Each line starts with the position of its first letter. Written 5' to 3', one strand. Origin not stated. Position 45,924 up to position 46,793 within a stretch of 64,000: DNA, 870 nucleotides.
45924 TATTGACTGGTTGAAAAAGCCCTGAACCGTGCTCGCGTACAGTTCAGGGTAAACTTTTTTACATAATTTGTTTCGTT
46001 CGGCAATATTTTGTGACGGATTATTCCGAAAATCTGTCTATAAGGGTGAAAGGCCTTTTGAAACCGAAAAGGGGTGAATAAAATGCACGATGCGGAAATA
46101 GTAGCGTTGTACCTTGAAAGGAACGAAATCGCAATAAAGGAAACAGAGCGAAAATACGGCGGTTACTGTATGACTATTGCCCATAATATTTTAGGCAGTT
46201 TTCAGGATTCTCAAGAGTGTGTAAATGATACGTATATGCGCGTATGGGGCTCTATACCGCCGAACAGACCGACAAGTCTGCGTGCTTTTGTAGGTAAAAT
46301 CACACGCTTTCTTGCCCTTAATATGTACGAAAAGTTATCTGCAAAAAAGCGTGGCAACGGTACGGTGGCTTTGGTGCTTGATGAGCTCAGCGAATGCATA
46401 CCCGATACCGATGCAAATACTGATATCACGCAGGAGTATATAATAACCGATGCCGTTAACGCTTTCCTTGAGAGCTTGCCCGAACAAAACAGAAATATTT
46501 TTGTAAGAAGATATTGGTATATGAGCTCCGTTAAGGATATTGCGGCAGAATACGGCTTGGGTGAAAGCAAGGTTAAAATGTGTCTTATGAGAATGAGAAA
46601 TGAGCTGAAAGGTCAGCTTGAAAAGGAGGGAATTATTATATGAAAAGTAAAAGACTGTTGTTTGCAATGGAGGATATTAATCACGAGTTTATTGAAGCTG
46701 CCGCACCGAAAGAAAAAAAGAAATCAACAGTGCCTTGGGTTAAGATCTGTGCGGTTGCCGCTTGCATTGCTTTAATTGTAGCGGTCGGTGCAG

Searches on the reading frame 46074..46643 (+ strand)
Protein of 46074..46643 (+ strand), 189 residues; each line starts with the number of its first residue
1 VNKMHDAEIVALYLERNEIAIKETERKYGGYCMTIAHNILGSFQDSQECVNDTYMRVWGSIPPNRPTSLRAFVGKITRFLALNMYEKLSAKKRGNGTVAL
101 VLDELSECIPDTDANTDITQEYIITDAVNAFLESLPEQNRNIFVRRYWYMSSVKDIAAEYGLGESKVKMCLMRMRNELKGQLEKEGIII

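Call 38: search_protein_families(library=pfam, max_evalue=0.01, proteins=[window:46074-46643:+])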
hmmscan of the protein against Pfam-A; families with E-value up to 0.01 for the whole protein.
window:46074-46643:+ (189 aa): 3 families
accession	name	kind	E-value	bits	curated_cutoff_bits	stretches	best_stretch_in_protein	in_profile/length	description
PF04542.20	Sigma70_r2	-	4.8e-07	29.9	24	1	28-88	5-68/71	Sigma-70 region 2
PF08281.18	Sigma70_r4_2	-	1.7e-06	28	25.7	1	128-175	4-51/54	Sigma-70, region 4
PF04545.22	Sigma70_r4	-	1.8e-06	27.8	24.1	1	132-171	2-41/50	Sigma-70, region 4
